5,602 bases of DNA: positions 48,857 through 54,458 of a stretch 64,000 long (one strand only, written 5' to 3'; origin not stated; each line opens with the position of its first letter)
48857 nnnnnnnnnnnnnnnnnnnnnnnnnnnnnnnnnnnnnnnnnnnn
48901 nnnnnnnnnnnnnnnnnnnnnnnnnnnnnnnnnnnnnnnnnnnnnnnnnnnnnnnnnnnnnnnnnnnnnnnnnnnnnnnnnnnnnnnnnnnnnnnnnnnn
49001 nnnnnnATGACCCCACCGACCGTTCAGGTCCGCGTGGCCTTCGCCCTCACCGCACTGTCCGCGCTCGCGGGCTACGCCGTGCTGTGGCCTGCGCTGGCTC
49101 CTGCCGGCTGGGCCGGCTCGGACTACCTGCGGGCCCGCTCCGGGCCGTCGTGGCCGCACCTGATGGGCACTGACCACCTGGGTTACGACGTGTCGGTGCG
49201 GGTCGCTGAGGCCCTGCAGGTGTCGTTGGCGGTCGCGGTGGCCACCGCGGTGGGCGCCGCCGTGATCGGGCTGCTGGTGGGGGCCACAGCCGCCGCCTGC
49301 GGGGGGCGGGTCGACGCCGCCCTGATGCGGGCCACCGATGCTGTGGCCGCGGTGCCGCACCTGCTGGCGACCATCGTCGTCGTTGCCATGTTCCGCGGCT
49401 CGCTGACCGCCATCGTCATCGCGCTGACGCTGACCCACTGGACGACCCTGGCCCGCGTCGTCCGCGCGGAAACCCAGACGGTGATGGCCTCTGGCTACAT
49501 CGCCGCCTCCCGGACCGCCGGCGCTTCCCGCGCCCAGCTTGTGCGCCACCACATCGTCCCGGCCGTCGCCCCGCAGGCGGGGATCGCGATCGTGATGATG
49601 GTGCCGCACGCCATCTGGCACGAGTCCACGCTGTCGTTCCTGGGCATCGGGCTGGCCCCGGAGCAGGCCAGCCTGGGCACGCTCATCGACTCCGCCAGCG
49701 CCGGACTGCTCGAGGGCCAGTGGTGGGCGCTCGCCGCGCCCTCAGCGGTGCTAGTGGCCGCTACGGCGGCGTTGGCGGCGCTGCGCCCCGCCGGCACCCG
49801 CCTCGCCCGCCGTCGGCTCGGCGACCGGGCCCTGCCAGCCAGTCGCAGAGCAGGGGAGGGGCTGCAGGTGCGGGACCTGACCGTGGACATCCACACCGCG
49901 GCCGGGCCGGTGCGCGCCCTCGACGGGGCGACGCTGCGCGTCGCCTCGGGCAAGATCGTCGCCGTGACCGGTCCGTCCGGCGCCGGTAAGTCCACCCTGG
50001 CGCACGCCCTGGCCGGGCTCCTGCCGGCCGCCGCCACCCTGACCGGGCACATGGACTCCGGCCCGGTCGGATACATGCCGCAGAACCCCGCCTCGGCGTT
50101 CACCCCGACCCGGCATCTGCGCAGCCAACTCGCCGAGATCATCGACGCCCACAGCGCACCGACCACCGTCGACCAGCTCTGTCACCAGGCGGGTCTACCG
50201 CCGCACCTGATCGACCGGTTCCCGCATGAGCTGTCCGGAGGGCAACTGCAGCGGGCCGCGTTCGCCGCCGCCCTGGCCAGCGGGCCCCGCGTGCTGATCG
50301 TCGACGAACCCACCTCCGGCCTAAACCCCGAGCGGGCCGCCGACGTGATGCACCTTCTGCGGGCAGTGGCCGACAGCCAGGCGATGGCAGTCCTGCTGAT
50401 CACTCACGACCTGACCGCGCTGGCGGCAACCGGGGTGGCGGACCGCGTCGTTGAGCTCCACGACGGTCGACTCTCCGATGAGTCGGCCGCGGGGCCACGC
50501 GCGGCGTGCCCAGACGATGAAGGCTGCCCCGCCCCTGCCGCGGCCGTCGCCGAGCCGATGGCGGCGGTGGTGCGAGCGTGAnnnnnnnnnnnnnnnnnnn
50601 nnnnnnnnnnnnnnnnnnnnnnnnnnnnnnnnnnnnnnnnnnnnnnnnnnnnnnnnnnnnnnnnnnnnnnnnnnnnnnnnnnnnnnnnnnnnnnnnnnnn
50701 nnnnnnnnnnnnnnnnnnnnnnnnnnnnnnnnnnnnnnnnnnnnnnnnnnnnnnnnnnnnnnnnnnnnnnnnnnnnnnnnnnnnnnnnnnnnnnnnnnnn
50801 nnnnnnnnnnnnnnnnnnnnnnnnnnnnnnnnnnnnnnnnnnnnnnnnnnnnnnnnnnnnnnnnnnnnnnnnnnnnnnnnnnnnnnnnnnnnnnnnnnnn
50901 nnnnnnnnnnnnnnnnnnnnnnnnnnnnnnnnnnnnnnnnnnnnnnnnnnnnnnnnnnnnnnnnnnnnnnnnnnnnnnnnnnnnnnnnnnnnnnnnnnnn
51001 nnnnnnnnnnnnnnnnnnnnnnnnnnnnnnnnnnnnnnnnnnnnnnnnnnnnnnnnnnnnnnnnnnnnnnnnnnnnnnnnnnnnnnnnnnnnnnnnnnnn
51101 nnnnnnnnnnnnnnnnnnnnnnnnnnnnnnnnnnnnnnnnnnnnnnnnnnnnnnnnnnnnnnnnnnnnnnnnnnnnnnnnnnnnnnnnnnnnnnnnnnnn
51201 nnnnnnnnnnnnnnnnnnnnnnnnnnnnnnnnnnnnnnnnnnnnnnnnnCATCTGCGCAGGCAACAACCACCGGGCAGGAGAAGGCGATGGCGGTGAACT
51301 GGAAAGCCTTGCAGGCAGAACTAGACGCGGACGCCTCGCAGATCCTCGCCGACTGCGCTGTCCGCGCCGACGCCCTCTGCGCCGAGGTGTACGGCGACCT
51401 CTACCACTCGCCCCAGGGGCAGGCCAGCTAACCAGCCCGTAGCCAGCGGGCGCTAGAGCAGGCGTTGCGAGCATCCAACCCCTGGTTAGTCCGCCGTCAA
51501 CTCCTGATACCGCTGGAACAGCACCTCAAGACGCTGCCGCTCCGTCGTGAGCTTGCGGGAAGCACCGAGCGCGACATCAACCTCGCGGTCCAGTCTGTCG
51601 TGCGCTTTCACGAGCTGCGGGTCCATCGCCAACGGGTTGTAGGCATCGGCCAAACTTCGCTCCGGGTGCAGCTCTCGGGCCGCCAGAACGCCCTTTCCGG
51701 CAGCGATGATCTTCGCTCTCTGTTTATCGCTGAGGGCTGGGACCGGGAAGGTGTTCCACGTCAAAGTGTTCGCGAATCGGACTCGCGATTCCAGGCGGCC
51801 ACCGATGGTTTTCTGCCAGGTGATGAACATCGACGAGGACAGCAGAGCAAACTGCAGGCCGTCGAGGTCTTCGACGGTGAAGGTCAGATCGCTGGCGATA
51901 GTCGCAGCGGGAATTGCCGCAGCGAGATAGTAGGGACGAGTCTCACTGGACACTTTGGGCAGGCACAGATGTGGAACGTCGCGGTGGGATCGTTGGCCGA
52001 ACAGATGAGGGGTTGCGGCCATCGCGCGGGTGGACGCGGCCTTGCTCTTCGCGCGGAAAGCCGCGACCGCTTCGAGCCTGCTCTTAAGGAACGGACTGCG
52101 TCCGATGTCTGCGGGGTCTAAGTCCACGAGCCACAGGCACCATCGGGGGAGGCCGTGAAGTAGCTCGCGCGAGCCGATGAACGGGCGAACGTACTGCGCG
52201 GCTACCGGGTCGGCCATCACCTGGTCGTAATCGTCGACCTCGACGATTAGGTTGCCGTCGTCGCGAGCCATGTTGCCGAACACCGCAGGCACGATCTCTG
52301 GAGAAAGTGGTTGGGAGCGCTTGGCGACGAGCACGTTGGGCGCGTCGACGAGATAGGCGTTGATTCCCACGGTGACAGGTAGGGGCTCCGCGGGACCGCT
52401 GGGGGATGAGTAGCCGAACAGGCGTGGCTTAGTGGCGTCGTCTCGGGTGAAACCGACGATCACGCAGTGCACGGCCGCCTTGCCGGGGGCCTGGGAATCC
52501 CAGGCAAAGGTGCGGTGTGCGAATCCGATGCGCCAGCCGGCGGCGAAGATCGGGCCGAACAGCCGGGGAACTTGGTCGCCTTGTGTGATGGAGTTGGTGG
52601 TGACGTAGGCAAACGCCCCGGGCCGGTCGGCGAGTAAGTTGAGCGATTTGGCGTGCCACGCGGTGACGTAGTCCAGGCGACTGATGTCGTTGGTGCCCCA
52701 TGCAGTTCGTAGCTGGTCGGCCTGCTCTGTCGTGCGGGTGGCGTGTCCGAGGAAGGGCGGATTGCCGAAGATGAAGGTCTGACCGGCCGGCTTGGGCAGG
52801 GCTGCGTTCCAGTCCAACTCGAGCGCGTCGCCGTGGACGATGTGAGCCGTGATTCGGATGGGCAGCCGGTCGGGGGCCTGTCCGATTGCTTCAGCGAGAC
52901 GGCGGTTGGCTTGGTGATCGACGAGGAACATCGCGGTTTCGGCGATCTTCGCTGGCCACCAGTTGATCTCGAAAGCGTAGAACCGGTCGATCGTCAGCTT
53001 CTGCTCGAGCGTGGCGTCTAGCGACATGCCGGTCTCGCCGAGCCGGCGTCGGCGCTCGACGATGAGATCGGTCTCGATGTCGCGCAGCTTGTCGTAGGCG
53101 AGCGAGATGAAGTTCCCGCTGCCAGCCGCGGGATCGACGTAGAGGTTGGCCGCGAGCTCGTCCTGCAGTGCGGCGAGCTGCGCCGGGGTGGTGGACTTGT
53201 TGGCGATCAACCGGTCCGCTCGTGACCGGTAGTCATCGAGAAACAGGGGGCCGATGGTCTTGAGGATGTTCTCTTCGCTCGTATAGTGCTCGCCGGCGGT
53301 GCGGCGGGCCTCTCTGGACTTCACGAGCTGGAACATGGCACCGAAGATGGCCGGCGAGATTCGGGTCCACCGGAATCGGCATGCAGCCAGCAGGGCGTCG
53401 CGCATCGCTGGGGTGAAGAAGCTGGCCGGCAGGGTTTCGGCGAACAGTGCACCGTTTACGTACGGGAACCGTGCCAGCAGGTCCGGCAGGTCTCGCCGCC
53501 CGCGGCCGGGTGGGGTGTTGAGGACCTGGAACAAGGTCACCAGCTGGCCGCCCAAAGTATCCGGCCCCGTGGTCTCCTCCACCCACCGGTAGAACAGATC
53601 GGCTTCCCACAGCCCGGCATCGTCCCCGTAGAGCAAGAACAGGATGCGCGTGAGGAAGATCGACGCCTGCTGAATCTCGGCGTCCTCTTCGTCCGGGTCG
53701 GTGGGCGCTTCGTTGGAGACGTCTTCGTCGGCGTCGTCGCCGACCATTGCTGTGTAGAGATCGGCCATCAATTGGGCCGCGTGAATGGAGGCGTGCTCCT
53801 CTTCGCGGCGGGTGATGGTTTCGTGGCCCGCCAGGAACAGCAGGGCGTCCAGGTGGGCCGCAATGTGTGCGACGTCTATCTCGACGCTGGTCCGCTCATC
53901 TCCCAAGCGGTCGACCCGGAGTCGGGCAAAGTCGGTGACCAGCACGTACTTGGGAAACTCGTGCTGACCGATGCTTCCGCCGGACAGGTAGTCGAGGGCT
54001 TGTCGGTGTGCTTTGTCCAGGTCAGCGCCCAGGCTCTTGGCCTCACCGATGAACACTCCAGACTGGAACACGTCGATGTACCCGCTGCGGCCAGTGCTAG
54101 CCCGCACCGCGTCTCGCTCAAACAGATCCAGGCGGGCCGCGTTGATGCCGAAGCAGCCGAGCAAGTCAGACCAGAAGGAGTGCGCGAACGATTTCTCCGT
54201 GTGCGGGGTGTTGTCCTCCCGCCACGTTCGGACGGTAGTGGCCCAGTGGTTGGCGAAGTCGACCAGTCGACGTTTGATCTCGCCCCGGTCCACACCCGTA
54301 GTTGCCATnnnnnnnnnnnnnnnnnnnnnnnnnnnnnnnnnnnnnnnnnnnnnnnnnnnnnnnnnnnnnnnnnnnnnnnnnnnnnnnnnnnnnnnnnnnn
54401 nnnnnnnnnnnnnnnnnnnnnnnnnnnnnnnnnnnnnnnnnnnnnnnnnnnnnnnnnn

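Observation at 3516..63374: About 30 co-oriented copies of a rigid two-block promoter-like motif (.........-N17-ASRGTG) upstream of small ORFs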

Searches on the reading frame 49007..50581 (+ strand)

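Call 8: search_protein_families(library=pfam, proteins=[window:49007-50581:+], max_evalue=0.01)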
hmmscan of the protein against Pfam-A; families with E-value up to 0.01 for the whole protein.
window:49007-50581:+ (524 aa): 10 families
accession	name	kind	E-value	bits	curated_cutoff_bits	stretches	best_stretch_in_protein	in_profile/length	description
PF00005.33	ABC_tran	-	4.4e-20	73.1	25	1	305-437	1-137/137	ABC transporter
PF00528.27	BPD_transp_1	-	1.4e-19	71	26.4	1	88-257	1-175/184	Binding-protein-dependent transport system inner membrane component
PF13304.12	AAA_21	-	5.7e-11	43.5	27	1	406-470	235-301/304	AAA domain, putative AbiEii toxin, Type IV TA system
PF13401.12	AAA_22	-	1.6e-07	32.1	27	1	315-465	5-121/130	AAA domain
PF13191.12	AAA_16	-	7.8e-07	30.2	32.6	1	303-456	10-157/167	AAA ATPase domain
PF20703.3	nSTAND1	-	1.7e-06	28.4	27.1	1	310-468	28-162/379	Novel STAND NTPase 1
PF13604.12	AAA_30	-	3.2e-05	24.2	27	1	313-464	15-121/191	AAA domain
PF13555.12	AAA_29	-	3.9e-05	23.8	27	1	306-342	13-49/61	P-loop containing region of AAA domain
PF02224.24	Cytidylate_kin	-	0.004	17.3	26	1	318-349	1-32/211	Cytidylate kinase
PF03193.22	RsgA_GTPase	-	0.0046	17.2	30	1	313-337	104-128/174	RsgA GTPase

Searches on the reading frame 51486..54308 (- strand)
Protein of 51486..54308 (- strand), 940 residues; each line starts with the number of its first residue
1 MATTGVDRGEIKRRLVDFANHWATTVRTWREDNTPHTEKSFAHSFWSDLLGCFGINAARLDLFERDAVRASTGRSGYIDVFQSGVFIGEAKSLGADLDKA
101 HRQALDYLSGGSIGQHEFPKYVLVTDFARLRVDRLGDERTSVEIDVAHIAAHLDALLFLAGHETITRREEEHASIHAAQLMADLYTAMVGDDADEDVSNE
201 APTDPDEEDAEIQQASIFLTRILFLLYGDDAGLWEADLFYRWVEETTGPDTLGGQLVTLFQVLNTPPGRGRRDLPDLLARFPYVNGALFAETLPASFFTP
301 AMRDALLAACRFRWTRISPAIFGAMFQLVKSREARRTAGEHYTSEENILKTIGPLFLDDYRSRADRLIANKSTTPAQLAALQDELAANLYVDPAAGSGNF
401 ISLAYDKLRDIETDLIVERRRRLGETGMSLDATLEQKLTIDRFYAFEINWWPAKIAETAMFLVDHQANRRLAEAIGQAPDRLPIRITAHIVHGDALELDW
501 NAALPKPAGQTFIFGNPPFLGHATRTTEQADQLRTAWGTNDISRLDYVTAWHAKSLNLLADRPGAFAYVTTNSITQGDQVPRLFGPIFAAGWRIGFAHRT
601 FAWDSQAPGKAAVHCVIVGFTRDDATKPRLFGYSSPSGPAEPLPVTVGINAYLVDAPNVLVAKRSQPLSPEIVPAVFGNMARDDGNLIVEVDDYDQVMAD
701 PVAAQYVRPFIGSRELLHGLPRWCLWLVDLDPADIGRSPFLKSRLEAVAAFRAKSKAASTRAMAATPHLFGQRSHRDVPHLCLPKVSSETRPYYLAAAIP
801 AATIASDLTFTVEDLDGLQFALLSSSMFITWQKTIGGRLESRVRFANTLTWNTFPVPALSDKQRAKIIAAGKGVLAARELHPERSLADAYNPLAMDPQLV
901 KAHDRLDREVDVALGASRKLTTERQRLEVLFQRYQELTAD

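Call 8: search_protein_families(library=pfam, proteins=[window:51486-54308:-], max_evalue=0.01)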
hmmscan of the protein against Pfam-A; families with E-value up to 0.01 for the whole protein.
window:51486-54308:- (940 aa): 6 families
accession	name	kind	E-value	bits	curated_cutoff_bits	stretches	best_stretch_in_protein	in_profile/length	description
PF20473.4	MmeI_Mtase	-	4.7e-74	249.3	27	1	372-631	5-258/259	MmeI, DNA-methyltransferase domain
PF20466.3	MmeI_TRD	-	6.9e-63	212.2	27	1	655-859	1-207/207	MmeI, target recognition domain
PF20464.3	MmeI_N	-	1.8e-24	87.5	27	1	16-189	4-179/181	MmeI, N-terminal domain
PF20467.3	MmeI_C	-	1.5e-18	67.2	27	1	860-939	2-80/83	MmeI, C-terminal domain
PF20465.4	MmeI_hel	-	5.7e-17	62.7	27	1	214-289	2-75/75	MmeI, helicase spacer domain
PF07669.17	Eco57I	-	0.001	19.7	25.3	1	497-576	58-140/171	Eco57I restriction-modification methylase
